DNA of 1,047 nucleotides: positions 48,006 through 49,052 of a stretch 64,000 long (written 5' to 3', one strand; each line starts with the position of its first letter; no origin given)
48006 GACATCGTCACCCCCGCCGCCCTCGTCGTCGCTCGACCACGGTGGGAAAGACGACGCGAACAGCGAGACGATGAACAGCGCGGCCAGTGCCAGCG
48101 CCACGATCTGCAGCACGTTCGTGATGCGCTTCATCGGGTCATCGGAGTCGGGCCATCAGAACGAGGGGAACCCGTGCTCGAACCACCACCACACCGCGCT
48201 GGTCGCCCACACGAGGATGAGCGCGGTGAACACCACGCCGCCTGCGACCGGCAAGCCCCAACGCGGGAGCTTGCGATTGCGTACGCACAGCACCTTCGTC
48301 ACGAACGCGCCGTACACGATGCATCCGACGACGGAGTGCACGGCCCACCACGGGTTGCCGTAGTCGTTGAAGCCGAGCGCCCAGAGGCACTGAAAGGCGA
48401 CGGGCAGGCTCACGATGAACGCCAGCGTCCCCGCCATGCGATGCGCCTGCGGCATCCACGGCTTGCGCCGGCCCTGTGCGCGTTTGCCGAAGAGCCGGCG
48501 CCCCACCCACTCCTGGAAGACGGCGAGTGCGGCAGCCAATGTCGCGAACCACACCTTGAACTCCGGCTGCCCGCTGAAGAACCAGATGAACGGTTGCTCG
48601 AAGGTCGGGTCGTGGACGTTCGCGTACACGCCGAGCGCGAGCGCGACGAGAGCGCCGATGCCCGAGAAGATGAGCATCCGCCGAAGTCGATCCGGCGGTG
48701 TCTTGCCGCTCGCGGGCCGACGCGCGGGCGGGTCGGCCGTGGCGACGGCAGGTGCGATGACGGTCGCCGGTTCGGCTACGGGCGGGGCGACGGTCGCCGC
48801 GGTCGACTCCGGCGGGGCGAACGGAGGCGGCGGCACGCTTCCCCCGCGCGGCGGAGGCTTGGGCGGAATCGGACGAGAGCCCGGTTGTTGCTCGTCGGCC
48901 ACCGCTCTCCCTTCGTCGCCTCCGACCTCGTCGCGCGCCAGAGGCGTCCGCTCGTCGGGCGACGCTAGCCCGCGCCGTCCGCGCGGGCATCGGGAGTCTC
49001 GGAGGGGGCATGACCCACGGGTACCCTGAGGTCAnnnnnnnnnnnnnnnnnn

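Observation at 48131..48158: Two-step stop-start relay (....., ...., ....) linking a membrane-protein gene to a cytochrome c gene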

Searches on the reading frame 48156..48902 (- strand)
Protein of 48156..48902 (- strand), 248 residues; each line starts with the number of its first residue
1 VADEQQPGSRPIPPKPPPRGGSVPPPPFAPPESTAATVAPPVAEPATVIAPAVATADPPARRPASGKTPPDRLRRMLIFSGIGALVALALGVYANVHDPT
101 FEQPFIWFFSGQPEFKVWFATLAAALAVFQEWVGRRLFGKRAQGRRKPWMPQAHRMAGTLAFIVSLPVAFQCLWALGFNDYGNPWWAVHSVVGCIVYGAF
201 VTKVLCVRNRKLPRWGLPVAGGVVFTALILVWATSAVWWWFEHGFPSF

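Call 3: search_protein_families(library=pfam, proteins=[window:48156-48902:-], max_evalue=0.01)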
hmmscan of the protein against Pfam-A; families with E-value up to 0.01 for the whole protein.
window:48156-48902:- (248 aa): 1 family
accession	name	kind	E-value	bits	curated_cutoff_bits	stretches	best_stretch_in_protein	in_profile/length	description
PF20139.4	DUF6529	-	7.7e-54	182.3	23.3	1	79-245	4-169/171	Family of unknown function (DUF6529)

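Call 4: search_protein_families(library=ncbifam, proteins=[window:48156-48902:-], max_evalue=0.01)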
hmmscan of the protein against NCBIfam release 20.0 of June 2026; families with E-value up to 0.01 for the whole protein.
window:48156-48902:- (248 aa): 0 families

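Call 5: find_homologous_proteins(query=window:48156-48902:-)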
Query window:48156-48902:- (248 aa): 230 proteins with E <= 0.001 among 8000 candidates; the best 120 are listed.
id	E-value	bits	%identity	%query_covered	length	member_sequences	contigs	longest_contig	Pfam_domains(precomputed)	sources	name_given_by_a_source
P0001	3.4e-149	514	93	85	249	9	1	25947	PF20139.5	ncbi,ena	-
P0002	4.7e-114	399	71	100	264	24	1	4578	PF20139.5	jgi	jgi:hypothetical protein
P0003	5.5e-112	392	62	100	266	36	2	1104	PF20139.5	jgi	jgi:hypothetical protein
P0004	8.1e-110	385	69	100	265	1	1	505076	PF20139.5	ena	-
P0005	5.1e-109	382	78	77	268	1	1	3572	PF20139.5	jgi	-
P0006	3.1e-100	353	87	70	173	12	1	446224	PF20139.5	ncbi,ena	-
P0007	1.2e-95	338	86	70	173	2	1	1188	PF20139.5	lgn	-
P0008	2.7e-94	334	84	70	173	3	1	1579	PF20139.5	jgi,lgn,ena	-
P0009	3.6e-52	196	53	70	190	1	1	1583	PF20139.5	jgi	-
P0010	3.0e-51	193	54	66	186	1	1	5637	PF20139.5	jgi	jgi:Family of unknown function (DUF6529)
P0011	3.5e-51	192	50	79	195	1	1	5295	PF20139.5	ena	-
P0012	4.7e-51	192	52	70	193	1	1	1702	PF20139.5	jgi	jgi:hypothetical protein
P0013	8.4e-51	191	55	67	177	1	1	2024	PF20139.5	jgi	jgi:hypothetical protein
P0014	2.1e-50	190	47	88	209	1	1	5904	PF20139.5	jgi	jgi:hypothetical protein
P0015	2.4e-50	190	52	75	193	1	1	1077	PF20139.5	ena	-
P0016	2.5e-50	190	50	75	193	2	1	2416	PF20139.5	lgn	-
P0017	2.9e-50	189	54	63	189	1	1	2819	PF20139.5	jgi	-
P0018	2.9e-50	189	50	77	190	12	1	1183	PF20139.5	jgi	jgi:Family of unknown function (DUF6529)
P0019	3.3e-50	189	53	66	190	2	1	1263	PF20139.5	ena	-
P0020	3.7e-50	189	53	70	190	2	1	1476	PF20139.5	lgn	-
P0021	9.9e-50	188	52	72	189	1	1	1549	PF20139.5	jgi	jgi:Family of unknown function (DUF6529)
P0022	1.3e-49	187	51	73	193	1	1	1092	PF20139.5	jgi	jgi:hypothetical protein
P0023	1.7e-49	187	52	73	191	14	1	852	PF20139.5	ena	-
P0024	3.4e-49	186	52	73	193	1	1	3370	PF20139.5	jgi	jgi:hypothetical protein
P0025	3.8e-49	186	54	67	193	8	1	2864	PF20139.5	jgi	jgi:hypothetical protein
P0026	4.6e-49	185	51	71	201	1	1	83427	PF20139.5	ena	-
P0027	4.6e-49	185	51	79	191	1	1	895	PF20139.5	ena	-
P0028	8.3e-49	185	54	65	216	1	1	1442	PF20139.5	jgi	jgi:hypothetical protein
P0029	8.9e-49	184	55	64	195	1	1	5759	PF20139.5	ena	-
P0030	1.4e-48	184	48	78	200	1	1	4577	PF20139.5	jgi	jgi:hypothetical protein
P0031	1.8e-48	183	52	79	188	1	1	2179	PF20139.5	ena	-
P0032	2.2e-48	183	52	71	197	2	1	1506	PF20139.5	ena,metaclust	metaclust:\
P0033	2.3e-48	183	56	64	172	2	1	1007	PF20139.5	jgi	jgi:hypothetical protein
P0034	2.9e-48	183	51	75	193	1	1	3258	PF20139.5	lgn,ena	-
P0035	3.0e-48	183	51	79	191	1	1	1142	PF20139.5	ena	-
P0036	3.2e-48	183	51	79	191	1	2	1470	PF20139.5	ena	-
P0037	4.2e-48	182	50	77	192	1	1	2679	PF20139.5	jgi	jgi:hypothetical protein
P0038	4.2e-48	182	54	66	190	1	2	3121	PF20139.5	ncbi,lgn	-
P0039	4.7e-48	182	51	79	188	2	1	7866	PF20139.5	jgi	jgi:hypothetical protein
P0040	5.2e-48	182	53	61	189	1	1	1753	PF20139.5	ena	-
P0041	5.3e-48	182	53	74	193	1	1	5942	PF20139.5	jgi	jgi:hypothetical protein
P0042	5.8e-48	182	51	71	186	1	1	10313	PF20139.5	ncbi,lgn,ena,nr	ncbi:MAG: DUF6529 family protein [Acidimicrobiia bacterium]|nr:DUF6529 family protein [Acidimicrobii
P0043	6.9e-48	182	48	77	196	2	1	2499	PF20139.5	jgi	jgi:hypothetical protein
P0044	7.9e-48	181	52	63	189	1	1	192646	PF20139.5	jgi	jgi:hypothetical protein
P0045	8.6e-48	181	47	79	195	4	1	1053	PF20139.5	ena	-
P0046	9.8e-48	181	51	66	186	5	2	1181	PF20139.5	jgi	jgi:Family of unknown function (DUF6529)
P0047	1.0e-47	181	50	76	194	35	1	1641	PF20139.5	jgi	jgi:hypothetical protein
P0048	1.1e-47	181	51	70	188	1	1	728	PF20139.5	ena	-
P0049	1.2e-47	181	48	75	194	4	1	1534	PF20139.5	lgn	-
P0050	1.5e-47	180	49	73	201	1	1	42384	PF20139.5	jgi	jgi:Family of unknown function (DUF6529)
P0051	2.0e-47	180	52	60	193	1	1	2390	PF20139.5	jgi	jgi:hypothetical protein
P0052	2.3e-47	180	50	70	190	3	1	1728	PF20139.5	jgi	jgi:hypothetical protein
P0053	3.1e-47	179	48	79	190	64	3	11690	PF20139.5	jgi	jgi:hypothetical protein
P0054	3.2e-47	179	50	64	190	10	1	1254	PF20139.5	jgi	jgi:hypothetical protein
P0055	4.0e-47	179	48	73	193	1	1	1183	PF20139.5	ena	-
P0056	4.0e-47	179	50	78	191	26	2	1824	PF20139.5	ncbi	-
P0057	4.1e-47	179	47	76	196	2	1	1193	PF20139.5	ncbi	-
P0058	4.3e-47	179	50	78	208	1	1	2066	PF20139.5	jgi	jgi:Family of unknown function (DUF6529)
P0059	4.3e-47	179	52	71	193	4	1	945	PF20139.5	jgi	jgi:uncharacterized protein DUF6529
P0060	4.7e-47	179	48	78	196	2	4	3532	PF20139.5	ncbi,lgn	ncbi:MAG: hypothetical protein AMXMBFR46_24230 [Acidimicrobiia bacterium]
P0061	4.7e-47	179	51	75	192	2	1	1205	PF20139.5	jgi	-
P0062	5.2e-47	179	52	63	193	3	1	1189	PF20139.5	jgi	-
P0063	5.3e-47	179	52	71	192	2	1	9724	PF20139.5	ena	-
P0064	5.4e-47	179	55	61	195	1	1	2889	PF20139.5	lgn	-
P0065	5.5e-47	179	54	67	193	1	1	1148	PF20139.5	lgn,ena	-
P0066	6.5e-47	178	52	71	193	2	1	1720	PF20139.5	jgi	jgi:hypothetical protein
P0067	6.8e-47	178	49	77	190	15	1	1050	PF20139.5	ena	-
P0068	6.9e-47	178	52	67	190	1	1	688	PF20139.5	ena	-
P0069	8.8e-47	178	51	75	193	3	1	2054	PF20139.5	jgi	jgi:hypothetical protein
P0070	8.8e-47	178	51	71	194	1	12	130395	PF20139.5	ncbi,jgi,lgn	jgi:hypothetical protein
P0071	9.0e-47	178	50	70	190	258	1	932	PF20139.5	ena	-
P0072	9.3e-47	178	47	69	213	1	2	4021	PF20139.5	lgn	-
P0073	1.0e-46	178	53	64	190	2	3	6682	PF20139.5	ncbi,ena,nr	ncbi:MAG TPA: DUF6529 family protein [Acidimicrobiia bacterium]|nr:DUF6529 family protein [Acidimicr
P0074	1.0e-46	178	51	70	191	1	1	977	PF20139.5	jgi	-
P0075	1.1e-46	178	49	75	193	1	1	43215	PF20139.5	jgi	jgi:hypothetical protein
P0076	1.2e-46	178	51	78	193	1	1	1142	PF20139.5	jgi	jgi:hypothetical protein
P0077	1.3e-46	177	51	70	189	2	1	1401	PF20139.5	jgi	jgi:hypothetical protein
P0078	1.4e-46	177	49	69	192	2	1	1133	PF20139.5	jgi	jgi:hypothetical protein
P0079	1.4e-46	177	51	71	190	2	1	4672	PF20139.5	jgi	jgi:hypothetical protein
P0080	1.6e-46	177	47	75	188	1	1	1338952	PF20139.5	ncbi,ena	-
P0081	1.9e-46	177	47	63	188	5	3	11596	PF20139.5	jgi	-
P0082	1.9e-46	177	53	64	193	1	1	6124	PF20139.5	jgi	jgi:hypothetical protein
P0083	2.2e-46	177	48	72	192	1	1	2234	PF20139.5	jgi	jgi:mitochondrial fission protein ELM1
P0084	2.4e-46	177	50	75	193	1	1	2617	PF20139.5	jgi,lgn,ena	-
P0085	2.5e-46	176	51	81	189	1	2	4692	PF20139.5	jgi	jgi:hypothetical protein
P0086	2.7e-46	176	48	72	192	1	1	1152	PF20139.5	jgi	jgi:mitochondrial fission protein ELM1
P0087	3.0e-46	176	47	77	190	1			PF20139.5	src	-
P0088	3.0e-46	176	52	67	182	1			PF20139.5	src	-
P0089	3.2e-46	176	49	65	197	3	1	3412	PF20139.5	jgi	jgi:hypothetical protein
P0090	3.5e-46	176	49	70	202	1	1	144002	PF20139.5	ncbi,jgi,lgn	-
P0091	3.5e-46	176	54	67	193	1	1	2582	PF20139.5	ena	-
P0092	5.1e-46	175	49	73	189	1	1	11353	PF20139.5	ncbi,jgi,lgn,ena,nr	ncbi:MAG TPA: DUF6529 family protein [Acidimicrobiia bacterium]|nr:DUF6529 family protein [Acidimicr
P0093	5.7e-46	175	50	70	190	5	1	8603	PF20139.5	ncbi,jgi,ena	-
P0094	5.9e-46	175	48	81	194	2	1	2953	PF20139.5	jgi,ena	-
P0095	6.4e-46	175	53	66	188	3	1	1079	PF20139.5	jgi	jgi:hypothetical protein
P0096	7.6e-46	175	51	75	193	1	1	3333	PF20139.5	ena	-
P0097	8.6e-46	175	48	78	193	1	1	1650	PF20139.5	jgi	jgi:hypothetical protein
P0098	8.6e-46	175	49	75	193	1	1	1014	PF20139.5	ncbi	-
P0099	9.3e-46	175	53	63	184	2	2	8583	PF20139.5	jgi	jgi:Family of unknown function (DUF6529)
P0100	1.0e-45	174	52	59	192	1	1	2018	PF20139.5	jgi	jgi:hypothetical protein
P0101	1.3e-45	174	50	63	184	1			PF20139.5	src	-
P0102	1.4e-45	174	48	63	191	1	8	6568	PF20139.5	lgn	-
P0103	1.8e-45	174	44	85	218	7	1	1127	PF20139.5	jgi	-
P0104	2.2e-45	173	48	63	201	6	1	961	PF20139.5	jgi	jgi:hypothetical protein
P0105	2.3e-45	173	47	75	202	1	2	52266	PF20139.5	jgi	jgi:hypothetical protein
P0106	2.4e-45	173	54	64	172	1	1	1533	PF20139.5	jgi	jgi:hypothetical protein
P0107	2.7e-45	173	51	64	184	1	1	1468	PF20139.5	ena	-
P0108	2.8e-45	173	50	67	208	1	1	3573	PF20139.5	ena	-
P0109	3.0e-45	173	50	71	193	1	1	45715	PF20139.5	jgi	jgi:hypothetical protein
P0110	3.0e-45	173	52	66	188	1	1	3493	PF20139.5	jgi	jgi:hypothetical protein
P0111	3.1e-45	173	50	71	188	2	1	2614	PF20139.5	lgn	-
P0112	3.3e-45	173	51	61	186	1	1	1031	PF20139.5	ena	-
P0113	3.7e-45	173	53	67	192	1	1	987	PF20139.5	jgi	jgi:Family of unknown function (DUF6529)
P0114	3.8e-45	173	51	64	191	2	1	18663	PF20139.5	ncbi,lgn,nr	ncbi:MAG TPA: DUF6529 family protein [Acidimicrobiales bacterium]|nr:DUF6529 family protein [Acidimi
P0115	3.9e-45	173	46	79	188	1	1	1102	PF20139.5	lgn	-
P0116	4.1e-45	172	51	69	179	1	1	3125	PF20139.5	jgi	jgi:hypothetical protein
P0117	5.6e-45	172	53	63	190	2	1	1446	PF20139.5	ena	-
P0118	7.0e-45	172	53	64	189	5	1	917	PF20139.5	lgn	-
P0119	8.1e-45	172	47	78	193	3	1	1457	PF20139.5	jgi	jgi:hypothetical protein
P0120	8.4e-45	171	50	63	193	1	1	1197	PF20139.5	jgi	jgi:hypothetical protein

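Call 8: find_related_loci(query=A1, collection=genome_contigs, flank=4000)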
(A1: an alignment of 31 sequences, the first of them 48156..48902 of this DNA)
Query A1 (248 aa) in genome_contigs; peptide patterns used: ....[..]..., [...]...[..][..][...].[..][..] (x = any residue, [..] = any of these).
599 stretches matched a pattern (row limit reached: there are more); 537 encode a relative of the query (tblastn E <= 1e-3); the best 80 are kept; 80 distinct loci.
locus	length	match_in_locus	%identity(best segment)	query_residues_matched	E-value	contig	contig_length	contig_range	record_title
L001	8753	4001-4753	84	1-248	3e-121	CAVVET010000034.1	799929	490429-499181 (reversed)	MAG: uncultured Acidimicrobiales bacterium isolate MFD02242.bin.2.229 genome assembly, contig: contig_7809, whole genome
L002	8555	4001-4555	87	64-248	4e-108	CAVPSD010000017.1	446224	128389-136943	MAG: uncultured Acidimicrobiales bacterium isolate MFD10007.bin.2.165 genome assembly, contig: contig_8331, whole genome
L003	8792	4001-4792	70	1-248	2e-105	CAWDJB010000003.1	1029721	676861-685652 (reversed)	MAG: uncultured Acidimicrobiales bacterium isolate MFD06298.bin.1.5 genome assembly, contig: contig_20117, whole genome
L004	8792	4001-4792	66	1-248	1e-102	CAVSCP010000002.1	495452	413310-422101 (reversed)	MAG: uncultured Acidimicrobiales bacterium isolate MFD02159.bin.2.18 genome assembly, contig: contig_17906, whole genome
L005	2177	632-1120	54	86-248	1e-51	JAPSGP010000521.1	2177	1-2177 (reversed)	MAG: Acidimicrobiia bacterium isolate BS_bin.037 NODE_59017_length_2177_cov_2.674634, whole genome shotgun sequence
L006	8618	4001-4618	47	32-248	5e-51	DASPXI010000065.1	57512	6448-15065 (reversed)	MAG TPA_asm: Acidimicrobiia bacterium isolate SMAG_U11563 k141_1110100, whole genome shotgun sequence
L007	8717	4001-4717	44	10-248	2e-50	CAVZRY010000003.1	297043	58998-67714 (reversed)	MAG: uncultured Microthrixaceae bacterium isolate MFD00905.bin.2.232 genome assembly, contig: contig_12231, whole genome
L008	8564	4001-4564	48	60-248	1e-49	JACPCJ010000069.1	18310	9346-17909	MAG: Actinomycetota bacterium isolate NC_groundwater_280_Ag_S-0.65um_70_9 S6_GD2017_2_S65_scaffold_1479, whole genome sh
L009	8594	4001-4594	52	46-239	2e-49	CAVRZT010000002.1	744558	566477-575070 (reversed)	MAG: uncultured Actinomycetes bacterium isolate MFD05942.bin.2.12 genome assembly, contig: contig_2439, whole genome sho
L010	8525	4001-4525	47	75-248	4e-49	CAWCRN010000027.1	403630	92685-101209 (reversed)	MAG: uncultured Solirubrobacterales bacterium isolate MFD00962.bin.2.270 genome assembly, contig: contig_43922, whole ge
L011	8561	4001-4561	47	54-248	5e-49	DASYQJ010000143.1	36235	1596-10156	MAG TPA_asm: Acidimicrobiia bacterium isolate SMAG_U4482 k141_904646, whole genome shotgun sequence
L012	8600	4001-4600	45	38-248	6e-49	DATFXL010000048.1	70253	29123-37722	MAG TPA_asm: Acidimicrobiia bacterium isolate SMAG_U9516 k141_12160096, whole genome shotgun sequence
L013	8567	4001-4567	47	43-240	2e-48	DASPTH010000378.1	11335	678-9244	MAG TPA_asm: Acidimicrobiia bacterium isolate SMAG_U12272 k141_1715488, whole genome shotgun sequence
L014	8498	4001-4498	51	83-248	4e-48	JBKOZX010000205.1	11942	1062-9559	MAG: Actinomycetota bacterium isolate GB_HAYS_MAG_00023 GB_HAYS_000001309647, whole genome shotgun sequence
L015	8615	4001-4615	43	43-248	5e-48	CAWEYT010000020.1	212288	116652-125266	MAG: uncultured Acidimicrobiales bacterium isolate MFD00962.bin.2.262 genome assembly, contig: contig_69795, whole genom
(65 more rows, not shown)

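Call 11: find_related_loci(query=window:48156-48902:-, collection=metagenome_contigs, flank=1500)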
Query window:48156-48902:- (248 aa) in metagenome_contigs; peptide patterns used: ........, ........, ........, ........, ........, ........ (x = any residue, [..] = any of these).
220 stretches matched a pattern; 4 encode a relative of the query (tblastn E <= 1e-3); 4 distinct loci.
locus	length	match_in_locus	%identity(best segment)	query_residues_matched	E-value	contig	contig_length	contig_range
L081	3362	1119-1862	99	1-248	1e-170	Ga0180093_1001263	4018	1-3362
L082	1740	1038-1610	94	58-248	4e-131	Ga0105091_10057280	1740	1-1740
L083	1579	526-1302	74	1-248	1e-125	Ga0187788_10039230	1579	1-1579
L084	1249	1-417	97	110-248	7e-96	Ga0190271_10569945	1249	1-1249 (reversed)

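Call 13: find_encoding_contigs(protein=P0001, flank=3000, max_places=4)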
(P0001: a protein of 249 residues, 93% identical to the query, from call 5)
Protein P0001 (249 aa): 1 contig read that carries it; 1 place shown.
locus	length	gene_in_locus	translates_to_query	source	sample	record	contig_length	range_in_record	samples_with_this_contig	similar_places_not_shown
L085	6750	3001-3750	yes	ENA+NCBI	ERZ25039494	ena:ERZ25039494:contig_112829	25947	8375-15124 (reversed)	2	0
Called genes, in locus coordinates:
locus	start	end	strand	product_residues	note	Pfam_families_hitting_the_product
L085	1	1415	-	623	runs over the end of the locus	PF12951:PATR, PF04122:CW_binding_2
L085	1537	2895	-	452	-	PF01134:GIDA (weak), PF01262:AlaDh_PNT_C (faint), PF01266:DAO (faint), PF07992:Pyr_redox_2, PF12831:FAD_oxidored, PF13738:Pyr_redox_3, PF00070:Pyr_redox, PF02852:Pyr_redox_dim, +3 more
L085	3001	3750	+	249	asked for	PF20139:DUF6529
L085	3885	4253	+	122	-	PF13442:Cytochrome_CBB3, PF00034:Cytochrom_C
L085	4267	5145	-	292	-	PF22505:RNase_J_b_CASP, PF07521:RMMBL, PF17770:RNase_J_C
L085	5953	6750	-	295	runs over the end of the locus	PF00701:DHDPS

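Call 14: find_encoding_contigs(protein=P0005, flank=3000, max_places=4)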
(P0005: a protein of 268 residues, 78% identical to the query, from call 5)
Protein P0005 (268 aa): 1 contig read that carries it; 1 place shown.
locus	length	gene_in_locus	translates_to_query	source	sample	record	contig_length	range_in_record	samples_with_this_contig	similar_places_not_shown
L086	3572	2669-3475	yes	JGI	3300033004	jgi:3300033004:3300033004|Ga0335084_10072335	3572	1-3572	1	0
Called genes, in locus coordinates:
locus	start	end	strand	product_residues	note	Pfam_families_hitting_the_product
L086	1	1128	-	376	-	?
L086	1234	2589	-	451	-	PF01134:GIDA (faint), PF01262:AlaDh_PNT_C (faint), PF01266:DAO (faint), PF07992:Pyr_redox_2, PF12831:FAD_oxidored, PF13738:Pyr_redox_3, PF00070:Pyr_redox, PF02852:Pyr_redox_dim, +1 more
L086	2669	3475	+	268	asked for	PF20139:DUF6529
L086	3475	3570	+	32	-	?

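Call 16: find_encoding_contigs(protein=P0007, flank=1500, max_places=4)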
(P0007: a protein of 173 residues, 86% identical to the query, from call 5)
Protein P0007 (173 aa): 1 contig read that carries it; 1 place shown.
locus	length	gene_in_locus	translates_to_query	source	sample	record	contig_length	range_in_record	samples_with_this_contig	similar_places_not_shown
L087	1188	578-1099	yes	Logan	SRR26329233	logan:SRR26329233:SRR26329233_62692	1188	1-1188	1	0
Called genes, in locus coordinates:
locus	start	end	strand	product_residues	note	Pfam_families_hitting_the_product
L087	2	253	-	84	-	?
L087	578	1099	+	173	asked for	PF20139:DUF6529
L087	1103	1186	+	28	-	?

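Call 17: find_encoding_contigs(protein=P0002, flank=1500, max_places=6)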
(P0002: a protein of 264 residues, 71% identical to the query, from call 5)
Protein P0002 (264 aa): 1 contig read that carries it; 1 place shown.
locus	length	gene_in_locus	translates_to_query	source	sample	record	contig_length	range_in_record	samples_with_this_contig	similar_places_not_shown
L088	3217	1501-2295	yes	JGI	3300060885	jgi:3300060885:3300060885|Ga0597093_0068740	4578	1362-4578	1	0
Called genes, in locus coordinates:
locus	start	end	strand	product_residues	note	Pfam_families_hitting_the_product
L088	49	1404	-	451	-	PF01134:GIDA (faint), PF01262:AlaDh_PNT_C (faint), PF07992:Pyr_redox_2, PF12831:FAD_oxidored, PF13434:Lys_Orn_oxgnase (weak), PF13738:Pyr_redox_3 (weak), PF00070:Pyr_redox, PF02852:Pyr_redox_dim, +2 more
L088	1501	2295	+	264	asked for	PF20139:DUF6529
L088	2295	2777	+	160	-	-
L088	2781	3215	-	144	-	?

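Call 18: find_encoding_contigs(protein=P0003, flank=1500, max_places=6)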
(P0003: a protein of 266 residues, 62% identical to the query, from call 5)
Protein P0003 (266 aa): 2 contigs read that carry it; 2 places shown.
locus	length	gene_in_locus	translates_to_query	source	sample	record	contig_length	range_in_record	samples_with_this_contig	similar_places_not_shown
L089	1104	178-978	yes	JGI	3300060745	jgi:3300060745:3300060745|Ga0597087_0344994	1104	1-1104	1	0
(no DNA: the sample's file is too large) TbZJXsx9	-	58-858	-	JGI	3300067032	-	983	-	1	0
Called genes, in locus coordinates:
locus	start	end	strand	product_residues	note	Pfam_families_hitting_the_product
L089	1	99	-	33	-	?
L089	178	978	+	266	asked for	PF20139:DUF6529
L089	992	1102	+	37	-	?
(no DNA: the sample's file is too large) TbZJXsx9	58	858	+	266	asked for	PF20139:DUF6529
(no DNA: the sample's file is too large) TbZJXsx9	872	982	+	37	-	?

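Call 36: predict_structure(alignment_id=A1)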
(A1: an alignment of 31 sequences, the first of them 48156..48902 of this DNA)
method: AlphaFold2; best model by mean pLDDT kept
length: 248 residues; sequences in the alignment: 31
mean_pLDDT: 68.5   pTM: 0.49
mean pLDDT of the five models: 68.5, 65.8, 65.5, 63.0, 62.4
residues with pLDDT >= 90: 1; 70-90: 124; 50-70: 104; < 50: 19
segments of 3 or more residues with pLDDT < 50: 34-36, 38-41, 54-57
pLDDT, mean of each block of 10 residues (from residue 1): 55 72 66 51 51 51 55 77 76 65 61 76 84 81 74 88 80 65 72 75 69 63 71 73 62
secondary structure, 60 per line:
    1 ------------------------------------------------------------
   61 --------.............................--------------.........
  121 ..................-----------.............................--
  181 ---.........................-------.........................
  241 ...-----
elements in order: H69-97 H112-138 H150-178 H184-208 H216-243
